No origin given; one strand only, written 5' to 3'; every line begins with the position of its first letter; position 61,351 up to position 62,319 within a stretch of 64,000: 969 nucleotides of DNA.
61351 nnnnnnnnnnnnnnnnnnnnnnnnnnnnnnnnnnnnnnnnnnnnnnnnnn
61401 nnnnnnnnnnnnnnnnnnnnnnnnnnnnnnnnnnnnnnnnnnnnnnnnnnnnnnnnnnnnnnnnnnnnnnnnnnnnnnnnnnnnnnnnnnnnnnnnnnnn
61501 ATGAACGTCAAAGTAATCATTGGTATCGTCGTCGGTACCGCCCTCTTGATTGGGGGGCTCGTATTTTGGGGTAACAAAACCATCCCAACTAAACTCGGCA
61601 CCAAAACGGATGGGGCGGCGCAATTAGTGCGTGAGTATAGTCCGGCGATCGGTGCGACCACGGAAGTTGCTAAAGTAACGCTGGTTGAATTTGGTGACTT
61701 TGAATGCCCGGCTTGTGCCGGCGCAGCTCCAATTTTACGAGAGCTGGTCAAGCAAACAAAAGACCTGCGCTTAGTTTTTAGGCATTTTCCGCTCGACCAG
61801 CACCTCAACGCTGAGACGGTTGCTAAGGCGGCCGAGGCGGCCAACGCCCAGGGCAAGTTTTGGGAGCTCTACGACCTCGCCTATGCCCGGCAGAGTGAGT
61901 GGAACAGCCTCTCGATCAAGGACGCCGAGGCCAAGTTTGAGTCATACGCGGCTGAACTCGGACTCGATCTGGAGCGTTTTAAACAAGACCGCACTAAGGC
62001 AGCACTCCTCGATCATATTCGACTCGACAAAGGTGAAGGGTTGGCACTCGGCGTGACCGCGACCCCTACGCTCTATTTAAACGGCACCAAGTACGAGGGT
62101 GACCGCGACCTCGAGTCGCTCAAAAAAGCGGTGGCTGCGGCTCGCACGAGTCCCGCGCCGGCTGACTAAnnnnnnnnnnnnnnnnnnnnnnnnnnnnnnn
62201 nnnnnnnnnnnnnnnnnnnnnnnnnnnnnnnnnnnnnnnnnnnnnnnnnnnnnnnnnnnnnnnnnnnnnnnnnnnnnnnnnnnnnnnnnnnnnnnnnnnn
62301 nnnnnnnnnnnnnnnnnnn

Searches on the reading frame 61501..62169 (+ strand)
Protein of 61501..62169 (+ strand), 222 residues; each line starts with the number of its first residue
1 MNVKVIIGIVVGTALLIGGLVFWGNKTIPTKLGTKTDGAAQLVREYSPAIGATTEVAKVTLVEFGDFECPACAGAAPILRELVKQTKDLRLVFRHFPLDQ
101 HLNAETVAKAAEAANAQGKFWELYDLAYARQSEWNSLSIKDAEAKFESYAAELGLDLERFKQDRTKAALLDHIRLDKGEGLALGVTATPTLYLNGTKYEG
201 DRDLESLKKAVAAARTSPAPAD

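Call 7: search_protein_families(library=pfam, proteins=[window:61501-62169:+], max_evalue=0.01)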
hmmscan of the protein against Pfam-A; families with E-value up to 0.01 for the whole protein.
window:61501-62169:+ (222 aa): 2 families
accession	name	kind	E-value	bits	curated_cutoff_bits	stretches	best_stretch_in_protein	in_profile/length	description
PF13462.12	Thioredoxin_4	-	1.6e-21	77.7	23.2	1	48-211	6-163/165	Thioredoxin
PF01323.26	DSBA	-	5.2e-14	52.9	25.6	1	60-211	1-190/191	DSBA-like thioredoxin domain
